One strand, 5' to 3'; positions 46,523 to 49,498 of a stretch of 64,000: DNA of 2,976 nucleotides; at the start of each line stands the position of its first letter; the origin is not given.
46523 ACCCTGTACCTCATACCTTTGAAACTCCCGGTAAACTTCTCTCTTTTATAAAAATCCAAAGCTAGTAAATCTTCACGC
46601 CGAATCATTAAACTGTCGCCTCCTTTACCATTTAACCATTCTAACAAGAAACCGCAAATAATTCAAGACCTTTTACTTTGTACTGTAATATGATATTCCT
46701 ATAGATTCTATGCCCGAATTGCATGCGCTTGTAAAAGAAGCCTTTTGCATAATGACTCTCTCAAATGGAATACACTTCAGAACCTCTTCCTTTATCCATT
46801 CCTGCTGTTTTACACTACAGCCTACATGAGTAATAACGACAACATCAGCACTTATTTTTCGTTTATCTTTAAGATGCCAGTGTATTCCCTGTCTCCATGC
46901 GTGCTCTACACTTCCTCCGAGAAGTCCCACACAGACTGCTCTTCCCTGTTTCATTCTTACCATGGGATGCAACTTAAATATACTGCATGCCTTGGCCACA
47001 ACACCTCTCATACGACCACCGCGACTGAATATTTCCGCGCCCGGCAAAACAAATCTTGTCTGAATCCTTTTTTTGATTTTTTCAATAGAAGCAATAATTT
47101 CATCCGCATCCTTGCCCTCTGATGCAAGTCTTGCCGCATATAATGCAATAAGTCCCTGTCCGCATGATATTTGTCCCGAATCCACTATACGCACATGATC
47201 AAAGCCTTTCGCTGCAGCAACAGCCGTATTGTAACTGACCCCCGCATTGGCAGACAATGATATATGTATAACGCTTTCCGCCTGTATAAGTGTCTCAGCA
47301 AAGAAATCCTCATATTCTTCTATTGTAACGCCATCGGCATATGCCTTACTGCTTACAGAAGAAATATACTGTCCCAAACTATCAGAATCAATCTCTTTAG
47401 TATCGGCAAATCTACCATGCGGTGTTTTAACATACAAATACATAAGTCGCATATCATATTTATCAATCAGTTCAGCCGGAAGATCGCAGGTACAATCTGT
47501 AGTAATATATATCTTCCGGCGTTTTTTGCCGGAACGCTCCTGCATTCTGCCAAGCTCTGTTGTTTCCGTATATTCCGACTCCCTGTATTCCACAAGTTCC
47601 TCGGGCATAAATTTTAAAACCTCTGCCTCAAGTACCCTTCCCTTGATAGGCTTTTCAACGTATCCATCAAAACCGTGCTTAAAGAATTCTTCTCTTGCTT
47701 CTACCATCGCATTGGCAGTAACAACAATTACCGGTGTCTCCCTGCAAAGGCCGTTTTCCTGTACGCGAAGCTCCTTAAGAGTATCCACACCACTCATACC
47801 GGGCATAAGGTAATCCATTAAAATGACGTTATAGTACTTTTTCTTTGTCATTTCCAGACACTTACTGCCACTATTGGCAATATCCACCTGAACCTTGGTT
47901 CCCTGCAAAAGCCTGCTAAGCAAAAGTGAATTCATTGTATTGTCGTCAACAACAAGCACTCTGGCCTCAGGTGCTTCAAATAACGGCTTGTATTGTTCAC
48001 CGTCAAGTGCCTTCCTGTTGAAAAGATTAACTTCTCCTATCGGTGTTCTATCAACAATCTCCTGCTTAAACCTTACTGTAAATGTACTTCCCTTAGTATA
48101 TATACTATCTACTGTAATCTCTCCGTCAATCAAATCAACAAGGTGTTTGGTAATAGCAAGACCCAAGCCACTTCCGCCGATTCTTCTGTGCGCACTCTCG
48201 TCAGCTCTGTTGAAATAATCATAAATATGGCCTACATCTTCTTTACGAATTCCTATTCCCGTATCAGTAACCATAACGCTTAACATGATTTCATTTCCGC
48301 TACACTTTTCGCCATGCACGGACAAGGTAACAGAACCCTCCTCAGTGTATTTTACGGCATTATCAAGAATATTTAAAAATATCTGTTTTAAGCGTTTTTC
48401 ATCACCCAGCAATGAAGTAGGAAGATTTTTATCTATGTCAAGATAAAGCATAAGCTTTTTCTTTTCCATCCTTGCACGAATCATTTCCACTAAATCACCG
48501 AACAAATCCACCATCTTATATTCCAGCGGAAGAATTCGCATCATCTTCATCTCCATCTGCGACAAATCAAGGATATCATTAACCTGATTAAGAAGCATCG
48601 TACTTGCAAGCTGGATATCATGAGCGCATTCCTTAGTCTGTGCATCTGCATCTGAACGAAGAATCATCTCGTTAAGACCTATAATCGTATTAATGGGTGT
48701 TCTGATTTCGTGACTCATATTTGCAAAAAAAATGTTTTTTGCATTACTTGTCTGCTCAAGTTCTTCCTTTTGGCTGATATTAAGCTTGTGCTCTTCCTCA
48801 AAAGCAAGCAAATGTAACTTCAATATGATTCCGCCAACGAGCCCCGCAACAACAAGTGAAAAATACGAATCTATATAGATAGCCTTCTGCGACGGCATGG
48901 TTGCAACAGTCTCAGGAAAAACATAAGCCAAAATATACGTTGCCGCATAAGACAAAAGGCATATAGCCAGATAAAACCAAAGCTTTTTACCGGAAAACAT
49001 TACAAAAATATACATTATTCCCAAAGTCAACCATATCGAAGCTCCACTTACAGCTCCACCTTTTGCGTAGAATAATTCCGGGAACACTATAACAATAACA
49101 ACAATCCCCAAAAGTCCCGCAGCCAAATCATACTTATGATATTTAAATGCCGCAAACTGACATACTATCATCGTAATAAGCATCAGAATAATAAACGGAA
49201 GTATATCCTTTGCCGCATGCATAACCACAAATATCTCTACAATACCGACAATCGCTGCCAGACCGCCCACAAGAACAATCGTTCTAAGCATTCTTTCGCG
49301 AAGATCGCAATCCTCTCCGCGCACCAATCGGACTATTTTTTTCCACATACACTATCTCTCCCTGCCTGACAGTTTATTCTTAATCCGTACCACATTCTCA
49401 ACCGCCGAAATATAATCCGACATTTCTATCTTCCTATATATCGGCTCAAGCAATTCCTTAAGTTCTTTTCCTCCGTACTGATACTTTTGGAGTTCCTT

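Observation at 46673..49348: Hybrid histidine kinase-receiver fused to a C-terminal DegV (fatty-acid-binding) domain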

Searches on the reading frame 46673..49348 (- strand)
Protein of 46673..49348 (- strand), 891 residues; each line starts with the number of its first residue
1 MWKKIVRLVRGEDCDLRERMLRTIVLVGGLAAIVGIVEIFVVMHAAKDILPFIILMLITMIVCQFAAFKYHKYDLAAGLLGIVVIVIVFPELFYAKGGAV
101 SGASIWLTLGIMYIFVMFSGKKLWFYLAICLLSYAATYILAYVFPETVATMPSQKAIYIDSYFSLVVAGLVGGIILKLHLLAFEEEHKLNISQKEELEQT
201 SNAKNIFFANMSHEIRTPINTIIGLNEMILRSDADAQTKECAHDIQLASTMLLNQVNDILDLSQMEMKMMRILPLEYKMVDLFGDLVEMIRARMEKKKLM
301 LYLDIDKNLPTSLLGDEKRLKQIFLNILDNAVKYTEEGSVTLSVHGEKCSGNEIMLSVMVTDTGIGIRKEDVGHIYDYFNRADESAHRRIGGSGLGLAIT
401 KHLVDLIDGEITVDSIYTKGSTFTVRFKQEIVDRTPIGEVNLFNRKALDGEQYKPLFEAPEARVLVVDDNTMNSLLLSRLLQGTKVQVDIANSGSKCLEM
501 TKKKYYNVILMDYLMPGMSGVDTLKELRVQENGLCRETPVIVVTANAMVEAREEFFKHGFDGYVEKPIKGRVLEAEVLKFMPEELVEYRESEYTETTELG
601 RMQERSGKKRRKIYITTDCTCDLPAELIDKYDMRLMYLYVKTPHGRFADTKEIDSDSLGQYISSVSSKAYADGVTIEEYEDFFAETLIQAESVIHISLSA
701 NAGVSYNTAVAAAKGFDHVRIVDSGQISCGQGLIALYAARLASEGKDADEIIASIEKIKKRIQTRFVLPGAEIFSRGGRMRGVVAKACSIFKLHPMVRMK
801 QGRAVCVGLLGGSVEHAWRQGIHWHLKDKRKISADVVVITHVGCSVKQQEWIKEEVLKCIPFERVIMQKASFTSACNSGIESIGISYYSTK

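Call 3: search_protein_families(library=pfam, proteins=[window:46673-49348:-], max_evalue=0.01)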
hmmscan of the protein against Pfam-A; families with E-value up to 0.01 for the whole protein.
window:46673-49348:- (891 aa): 4 families
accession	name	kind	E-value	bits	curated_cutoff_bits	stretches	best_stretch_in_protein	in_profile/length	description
PF02645.21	DegV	-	4e-38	131.8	27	1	612-889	1-279/280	Uncharacterised protein, DegV family COG1307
PF02518.31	HATPase_c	-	2.2e-25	89.7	26.4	1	315-430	1-110/111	Histidine kinase-, DNA gyrase B-, and HSP90-like ATPase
PF00072.30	Response_reg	-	1e-23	84.1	30.2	1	464-576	1-109/111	Response regulator receiver domain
PF00512.31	HisKA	-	1.3e-15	57.6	26.9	1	204-266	2-64/66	His Kinase A (phospho-acceptor) domain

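Call 4: search_protein_families(library=ncbifam, proteins=[window:46673-49348:-], max_evalue=0.01)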
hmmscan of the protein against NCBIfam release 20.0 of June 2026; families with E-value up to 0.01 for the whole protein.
window:46673-49348:- (891 aa): 145 families (the best 25 are shown)
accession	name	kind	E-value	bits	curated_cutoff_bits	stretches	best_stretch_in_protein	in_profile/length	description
NF008318.0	PRK11107.1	equivalog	6e-92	309.2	890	2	189-434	279-523/920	two-component sensor histidine kinase BarA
TIGR02956.1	TMAO_torS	equivalog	8.2e-83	279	676.5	1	192-589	452-828/967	TMAO reductase system sensor histidine kinase/response regulator TorS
NF041947.1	LuxQ_Vibrio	equivalog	7.8e-80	268.8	1200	1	189-581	457-839/843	quorum-sensing autoinducer 2 sensor kinase/phosphatase LuxQ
NF008302.0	PRK11091.1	equivalog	9.5e-73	245.6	838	1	191-590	270-652/779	aerobic respiration two-component sensor histidine kinase ArcB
NF045901.1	HisKinLetSLeg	equivalog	2e-72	244.5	1650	2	185-430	273-519/906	two-component system sensor histidine kinase LetS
NF038297.2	hybrid_HK_HrmK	equivalog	3.1e-70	237.5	725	1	192-579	223-606/607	hybrid histidine kinase/response regulator HrmK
NF008099.0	PRK10841.1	equivalog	1.6e-66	224.8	920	2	196-427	462-688/949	two-component system sensor histidine kinase RcsC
NF011874.0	PRK15347.1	equivalog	2.5e-64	217.8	852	2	188-426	383-611/921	two component system sensor kinase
NF046044.1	PnpS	equivalog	4.6e-52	177.3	400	1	198-427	164-389/390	two-component system histidine kinase PnpS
TIGR02966.1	phoR_proteo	equivalog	1.4e-47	162.3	334.2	1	175-427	84-333/333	phosphate regulon sensor histidine kinase PhoR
NF008543.0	PRK11466.1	equivalog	6.6e-47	159.9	982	1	194-574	434-791/914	TMAO reductase system sensor histidine kinase/response regulator TorS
NF047874.1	MASE3_PAS_HK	subfamily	1.7e-42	146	560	1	195-436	389-632/655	MASE3 domain-containing sensor histidine kinase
NF041832.1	near_NosP_CTERM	subfamily_domain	3.2e-41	141.7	400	1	198-577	1-366/370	NahK/ErcS family hybrid sensor histidine kinase/response regulator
NF047465.1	hybrid_HK_LvrA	exception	4.8e-41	140.6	1200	1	197-581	195-584/819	hybrid histidine kinase/response regulator LvrA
NF033092.0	HK_WalK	equivalog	1.1e-39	136.5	725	1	196-425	364-590/594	cell wall metabolism sensor histidine kinase WalK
TIGR00762.1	DegV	domain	1.4e-39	136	99.7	1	614-888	2-276/276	DegV family EDD domain-containing protein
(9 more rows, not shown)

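Call 6: find_homologous_proteins(query=window:46673-49348:-, max_evalue=1e-10)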
Query window:46673-49348:- (891 aa): 7999 proteins with E <= 1e-10 among 8000 candidates; the best 120 are listed.
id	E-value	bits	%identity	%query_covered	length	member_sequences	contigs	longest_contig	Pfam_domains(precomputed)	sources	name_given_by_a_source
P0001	0.0e+0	1865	93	100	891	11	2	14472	PF02518.32,PF00512.32,PF02645.22,PF00072.31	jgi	-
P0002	0.0e+0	1536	75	100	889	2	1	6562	PF02518.32,PF00512.32,PF02645.22,PF00072.31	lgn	-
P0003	0.0e+0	1315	64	100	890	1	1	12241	PF02518.32,PF00512.32,PF02645.22,PF00072.31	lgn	-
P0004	0.0e+0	1291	63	100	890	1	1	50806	PF02518.32,PF00512.32,PF02645.22,PF00072.31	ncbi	-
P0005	0.0e+0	1265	61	100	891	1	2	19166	PF02518.32,PF00512.32,PF02645.22,PF00072.31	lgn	-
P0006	0.0e+0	1262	61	100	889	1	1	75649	PF02518.32,PF00512.32,PF02645.22,PF00072.31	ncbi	-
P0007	0.0e+0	1258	88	70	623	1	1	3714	PF02518.32,PF02645.22,PF00072.31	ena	-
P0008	0.0e+0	1258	62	100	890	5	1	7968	PF02518.32,PF00512.32,PF02645.22,PF00072.31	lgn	-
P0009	0.0e+0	1257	61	100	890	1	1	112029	PF02518.32,PF00512.32,PF02645.22,PF00072.31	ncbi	-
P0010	0.0e+0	1254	60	100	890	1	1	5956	PF02518.32,PF00512.32,PF02645.22,PF00072.31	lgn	-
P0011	0.0e+0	1251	60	100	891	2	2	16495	PF02518.32,PF00512.32,PF02645.22,PF00072.31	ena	-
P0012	0.0e+0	1248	61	100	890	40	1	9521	PF02518.32,PF00512.32,PF02645.22,PF00072.31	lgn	-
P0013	0.0e+0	1248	61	100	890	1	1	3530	PF02518.32,PF00512.32,PF02645.22,PF00072.31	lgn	-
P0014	0.0e+0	1247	61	100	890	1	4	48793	PF02518.32,PF00512.32,PF02645.22,PF00072.31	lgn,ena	-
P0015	0.0e+0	1242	60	100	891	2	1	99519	PF02518.32,PF00512.32,PF02645.22,PF00072.31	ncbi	-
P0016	0.0e+0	1242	60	100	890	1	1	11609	PF02518.32,PF00512.32,PF02645.22,PF00072.31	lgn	-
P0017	0.0e+0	1242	60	100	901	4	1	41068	PF02518.32,PF00512.32,PF02645.22,PF00072.31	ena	-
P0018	0.0e+0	1239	60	100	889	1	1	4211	PF02518.32,PF00512.32,PF02645.22,PF00072.31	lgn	-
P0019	0.0e+0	1237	59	100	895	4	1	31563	PF02518.32,PF00512.32,PF02645.22,PF00072.31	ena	-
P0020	0.0e+0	1237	60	100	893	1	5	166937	PF02518.32,PF00512.32,PF02645.22,PF00072.31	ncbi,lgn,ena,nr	ncbi:MAG: DegV family protein [Lachnospiraceae bacterium]|nr:DegV family protein [Lachnospiraceae ba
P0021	0.0e+0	1234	60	100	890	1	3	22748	PF02518.32,PF00512.32,PF02645.22,PF00072.31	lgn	-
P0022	0.0e+0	1230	60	100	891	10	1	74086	PF02518.32,PF00512.32,PF02645.22,PF00072.31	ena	-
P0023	0.0e+0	1229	59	100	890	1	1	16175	PF02518.32,PF00512.32,PF02645.22,PF00072.31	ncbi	-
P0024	0.0e+0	1228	60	100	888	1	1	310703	PF02518.32,PF00512.32,PF02645.22,PF00072.31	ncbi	-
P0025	0.0e+0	1228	60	100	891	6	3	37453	PF02518.32,PF00512.32,PF02645.22,PF00072.31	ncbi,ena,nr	ncbi:MAG: DegV family EDD domain-containing protein [Lachnospiraceae bacterium]|nr:DegV family EDD d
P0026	0.0e+0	1227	60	100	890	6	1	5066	PF02518.32,PF00512.32,PF02645.22,PF00072.31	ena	-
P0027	0.0e+0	1226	60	100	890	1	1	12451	PF02518.32,PF00512.32,PF02645.22,PF00072.31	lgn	-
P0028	0.0e+0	1224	59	100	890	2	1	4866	PF19529.5,PF02518.32,PF00512.32,PF02645.22,PF00072.31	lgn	-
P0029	0.0e+0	1223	60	100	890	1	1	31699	PF02518.32,PF00512.32,PF02645.22,PF00072.31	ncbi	-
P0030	0.0e+0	1222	59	100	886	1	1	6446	PF02518.32,PF00512.32,PF02645.22,PF00072.31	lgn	-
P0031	0.0e+0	1220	59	100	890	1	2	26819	PF02518.32,PF00512.32,PF02645.22,PF00072.31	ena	-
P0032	0.0e+0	1220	59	100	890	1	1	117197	PF02518.32,PF00512.32,PF02645.22,PF00072.31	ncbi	ncbi:MAG: DegV family protein [Lachnospiraceae bacterium]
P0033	0.0e+0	1220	60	100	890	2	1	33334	PF02518.32,PF00512.32,PF02645.22,PF00072.31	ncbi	-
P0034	0.0e+0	1220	60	100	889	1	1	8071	PF02518.32,PF00512.32,PF02645.22,PF00072.31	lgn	-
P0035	0.0e+0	1219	60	100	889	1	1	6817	PF02518.32,PF00512.32,PF02645.22,PF00072.31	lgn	-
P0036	0.0e+0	1217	59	100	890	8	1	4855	PF02518.32,PF00512.32,PF02645.22,PF00072.31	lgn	-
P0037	0.0e+0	1215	60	100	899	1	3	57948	PF02518.32,PF00512.32,PF02645.22,PF00072.31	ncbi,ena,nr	ncbi:MAG: DegV family EDD domain-containing protein [Lachnospiraceae bacterium]|nr:DegV family EDD d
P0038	0.0e+0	1215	58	100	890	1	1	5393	PF02518.32,PF00512.32,PF02645.22,PF00072.31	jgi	-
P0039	0.0e+0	1215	59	100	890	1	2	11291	PF02518.32,PF00512.32,PF02645.22,PF00072.31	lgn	-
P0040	0.0e+0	1214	59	100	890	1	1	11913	PF02518.32,PF00512.32,PF02645.22,PF00072.31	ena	-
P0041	0.0e+0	1213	59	100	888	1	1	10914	PF02518.32,PF00512.32,PF02645.22,PF00072.31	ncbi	-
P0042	0.0e+0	1212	61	100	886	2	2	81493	PF02518.32,PF00512.32,PF02645.22,PF00072.31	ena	-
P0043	0.0e+0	1212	59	100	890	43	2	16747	PF02518.32,PF00512.32,PF02645.22,PF00072.31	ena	-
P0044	0.0e+0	1210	59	100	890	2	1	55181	PF02518.32,PF00512.32,PF02645.22,PF00072.31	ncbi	-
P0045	0.0e+0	1210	59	100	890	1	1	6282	PF02518.32,PF00512.32,PF02645.22,PF00072.31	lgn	-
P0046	0.0e+0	1210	60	100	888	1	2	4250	PF02518.32,PF00512.32,PF02645.22,PF00072.31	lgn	-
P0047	0.0e+0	1208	59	100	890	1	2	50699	PF02518.32,PF00512.32,PF02645.22,PF00072.31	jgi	-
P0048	0.0e+0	1206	59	100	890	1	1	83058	PF02518.32,PF00512.32,PF02645.22,PF00072.31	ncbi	-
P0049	0.0e+0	1205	59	100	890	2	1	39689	PF02518.32,PF00512.32,PF02645.22,PF00072.31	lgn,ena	-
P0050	0.0e+0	1203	59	100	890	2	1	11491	PF02518.32,PF00512.32,PF02645.22,PF00072.31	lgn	-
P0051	0.0e+0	1203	58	100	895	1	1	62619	PF02518.32,PF00512.32,PF02645.22,PF00072.31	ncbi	-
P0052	0.0e+0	1202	59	100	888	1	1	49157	PF02518.32,PF00512.32,PF02645.22,PF00072.31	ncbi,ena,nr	ncbi:MAG: DegV family EDD domain-containing protein [Lachnospiraceae bacterium]|nr:DegV family EDD d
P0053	0.0e+0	1201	58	100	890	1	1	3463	PF02518.32,PF00512.32,PF02645.22,PF00072.31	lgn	-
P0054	0.0e+0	1201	58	100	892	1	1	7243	PF02518.32,PF00512.32,PF02645.22,PF00072.31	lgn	-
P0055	0.0e+0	1197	58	100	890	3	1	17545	PF02518.32,PF00512.32,PF02645.22,PF00072.31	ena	-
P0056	0.0e+0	1196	58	100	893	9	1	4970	PF02518.32,PF00512.32,PF02645.22,PF00072.31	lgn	-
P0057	0.0e+0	1195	58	100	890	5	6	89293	PF02518.32,PF00512.32,PF02645.22,PF00072.31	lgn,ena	-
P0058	0.0e+0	1195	58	100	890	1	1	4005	PF02518.32,PF00512.32,PF02645.22,PF00072.31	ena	-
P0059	0.0e+0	1195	59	100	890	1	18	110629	PF02518.32,PF00512.32,PF02645.22,PF00072.31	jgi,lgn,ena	-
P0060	0.0e+0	1194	58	100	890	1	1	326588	PF02518.32,PF00512.32,PF02645.22,PF00072.31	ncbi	-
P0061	0.0e+0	1193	60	100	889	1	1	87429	PF02518.32,PF00512.32,PF02645.22,PF00072.31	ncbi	-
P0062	0.0e+0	1193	59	100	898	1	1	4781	PF02518.32,PF00512.32,PF02645.22,PF00072.31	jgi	-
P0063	0.0e+0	1192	59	100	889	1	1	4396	PF02518.32,PF00512.32,PF02645.22,PF00072.31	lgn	-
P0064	0.0e+0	1192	57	100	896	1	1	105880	PF02518.32,PF00512.32,PF02645.22,PF00072.31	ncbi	-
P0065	0.0e+0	1191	58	100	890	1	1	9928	PF02518.32,PF00512.32,PF02645.22,PF00072.31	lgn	-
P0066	0.0e+0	1191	58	100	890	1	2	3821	PF02518.32,PF00512.32,PF02645.22,PF00072.31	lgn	-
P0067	0.0e+0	1189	58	100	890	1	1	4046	PF02518.32,PF00512.32,PF02645.22,PF00072.31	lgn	-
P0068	0.0e+0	1187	57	100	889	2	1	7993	PF02518.32,PF00512.32,PF02645.22,PF00072.31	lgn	-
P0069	0.0e+0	1186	59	100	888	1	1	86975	PF02518.32,PF00512.32,PF02645.22,PF00072.31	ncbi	-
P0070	0.0e+0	1186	59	100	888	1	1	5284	PF02518.32,PF00512.32,PF02645.22,PF00072.31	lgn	-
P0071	0.0e+0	1184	58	100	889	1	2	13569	PF02518.32,PF00512.32,PF02645.22,PF00072.31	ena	-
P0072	0.0e+0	1183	58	100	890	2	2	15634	PF02518.32,PF00512.32,PF02645.22,PF00072.31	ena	-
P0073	0.0e+0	1181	57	100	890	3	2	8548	PF02518.32,PF00512.32,PF02645.22,PF00072.31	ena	-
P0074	0.0e+0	1179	59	100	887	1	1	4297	PF02518.32,PF00512.32,PF02645.22,PF00072.31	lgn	-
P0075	0.0e+0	1178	58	100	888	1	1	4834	PF02518.32,PF00512.32,PF02645.22,PF00072.31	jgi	-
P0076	0.0e+0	1177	57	100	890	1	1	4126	PF02518.32,PF00512.32,PF02645.22,PF00072.31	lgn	-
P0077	0.0e+0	1176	58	100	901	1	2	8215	PF02518.32,PF00512.32,PF02645.22,PF00072.31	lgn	-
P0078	0.0e+0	1175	57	100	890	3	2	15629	PF02518.32,PF00512.32,PF02645.22,PF00072.31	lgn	-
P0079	0.0e+0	1173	57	100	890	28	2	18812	PF02518.32,PF00512.32,PF02645.22,PF00072.31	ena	-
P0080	0.0e+0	1173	57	100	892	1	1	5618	PF02518.32,PF00512.32,PF02645.22,PF00072.31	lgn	-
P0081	0.0e+0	1173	58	100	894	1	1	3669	PF02518.32,PF00512.32,PF02645.22,PF00072.31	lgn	-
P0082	0.0e+0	1173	58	100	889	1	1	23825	PF02518.32,PF00512.32,PF02645.22,PF00072.31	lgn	-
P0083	0.0e+0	1172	57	100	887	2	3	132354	PF02518.32,PF00512.32,PF02645.22,PF00072.31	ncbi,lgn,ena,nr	ncbi:MAG: DegV family EDD domain-containing protein [Lachnospiraceae bacterium]|nr:DegV family EDD d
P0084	0.0e+0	1171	57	100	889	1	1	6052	PF02518.32,PF00512.32,PF02645.22,PF00072.31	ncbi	-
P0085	0.0e+0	1171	58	100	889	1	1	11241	PF02518.32,PF00512.32,PF02645.22,PF00072.31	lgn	-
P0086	0.0e+0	1171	57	100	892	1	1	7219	PF02518.32,PF00512.32,PF02645.22,PF00072.31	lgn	-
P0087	0.0e+0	1167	58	100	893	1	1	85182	PF02518.32,PF00512.32,PF02645.22,PF00072.31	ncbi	-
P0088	0.0e+0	1167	57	100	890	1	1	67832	PF02518.32,PF00512.32,PF02645.22,PF00072.31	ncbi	-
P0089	0.0e+0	1166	58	100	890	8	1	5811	PF02518.32,PF00512.32,PF02645.22,PF00072.31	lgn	-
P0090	0.0e+0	1165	57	100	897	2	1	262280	PF02518.32,PF00512.32,PF02645.22,PF00072.31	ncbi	-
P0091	0.0e+0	1164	58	100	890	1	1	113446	PF02518.32,PF00512.32,PF02645.22,PF00072.31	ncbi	-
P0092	0.0e+0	1162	57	100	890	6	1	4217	PF02518.32,PF00512.32,PF02645.22,PF00072.31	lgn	-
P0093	0.0e+0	1161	57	100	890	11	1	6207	PF02518.32,PF00512.32,PF02645.22,PF00072.31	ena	-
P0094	0.0e+0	1161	58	100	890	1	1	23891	PF02518.32,PF00512.32,PF02645.22,PF00072.31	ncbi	-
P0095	0.0e+0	1160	57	100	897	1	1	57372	PF02518.32,PF00512.32,PF02645.22,PF00072.31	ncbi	-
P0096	0.0e+0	1160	58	100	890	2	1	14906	PF02518.32,PF00512.32,PF02645.22,PF00072.31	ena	-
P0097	0.0e+0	1159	57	100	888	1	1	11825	PF02518.32,PF00512.32,PF02645.22,PF00072.31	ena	-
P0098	0.0e+0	1159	56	100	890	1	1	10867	PF02518.32,PF00512.32,PF02645.22,PF00072.31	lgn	-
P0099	0.0e+0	1158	57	100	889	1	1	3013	PF02518.32,PF00512.32,PF02645.22,PF00072.31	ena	-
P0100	0.0e+0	1158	57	100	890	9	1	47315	PF02518.32,PF00512.32,PF02645.22,PF00072.31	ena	-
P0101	0.0e+0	1156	57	100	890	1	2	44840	PF02518.32,PF00512.32,PF02645.22,PF00072.31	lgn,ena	-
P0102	0.0e+0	1155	57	100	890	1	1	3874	PF02518.32,PF00512.32,PF02645.22,PF00072.31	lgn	-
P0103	0.0e+0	1154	57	100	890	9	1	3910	PF02518.32,PF00512.32,PF02645.22,PF00072.31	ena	-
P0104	0.0e+0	1154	57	100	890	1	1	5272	PF02518.32,PF00512.32,PF02645.22,PF00072.31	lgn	-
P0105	0.0e+0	1153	57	100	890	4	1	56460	PF02518.32,PF00512.32,PF02645.22,PF00072.31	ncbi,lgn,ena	-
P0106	0.0e+0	1152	57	100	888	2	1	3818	PF02518.32,PF00512.32,PF02645.22,PF00072.31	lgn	-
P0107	0.0e+0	1151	56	100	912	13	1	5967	PF02518.32,PF00512.32,PF02645.22,PF00072.31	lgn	-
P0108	0.0e+0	1151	56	100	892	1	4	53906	PF02518.32,PF00512.32,PF02645.22,PF00072.31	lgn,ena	-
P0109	0.0e+0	1151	57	100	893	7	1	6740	PF02518.32,PF00512.32,PF02645.22,PF00072.31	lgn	-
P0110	0.0e+0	1151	56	100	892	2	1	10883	PF02518.32,PF00512.32,PF02645.22,PF00072.31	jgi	-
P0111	0.0e+0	1151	56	100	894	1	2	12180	PF02518.32,PF00512.32,PF02645.22,PF00072.31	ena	-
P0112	0.0e+0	1149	56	100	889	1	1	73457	PF02518.32,PF00512.32,PF02645.22,PF00072.31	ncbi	-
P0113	0.0e+0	1148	56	100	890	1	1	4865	PF02518.32,PF00512.32,PF02645.22,PF00072.31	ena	-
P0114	0.0e+0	1147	57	100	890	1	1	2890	PF02518.32,PF00512.32,PF02645.22,PF00072.31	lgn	-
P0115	0.0e+0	1147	56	100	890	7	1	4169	PF02518.32,PF00512.32,PF02645.22,PF00072.31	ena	-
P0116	0.0e+0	1147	56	100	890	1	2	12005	PF13684.12,PF02518.32,PF00512.32,PF02645.22,PF00072.31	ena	-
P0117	0.0e+0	1145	55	100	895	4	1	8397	PF02518.32,PF00512.32,PF02645.22,PF00072.31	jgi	-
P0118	0.0e+0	1143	57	100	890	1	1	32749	PF02518.32,PF00512.32,PF02645.22,PF00072.31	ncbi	-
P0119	0.0e+0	1142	57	100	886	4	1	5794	PF02518.32,PF00512.32,PF02645.22,PF00072.31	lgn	-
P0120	0.0e+0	1141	56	100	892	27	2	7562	PF02518.32,PF00512.32,PF02645.22,PF00072.31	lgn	-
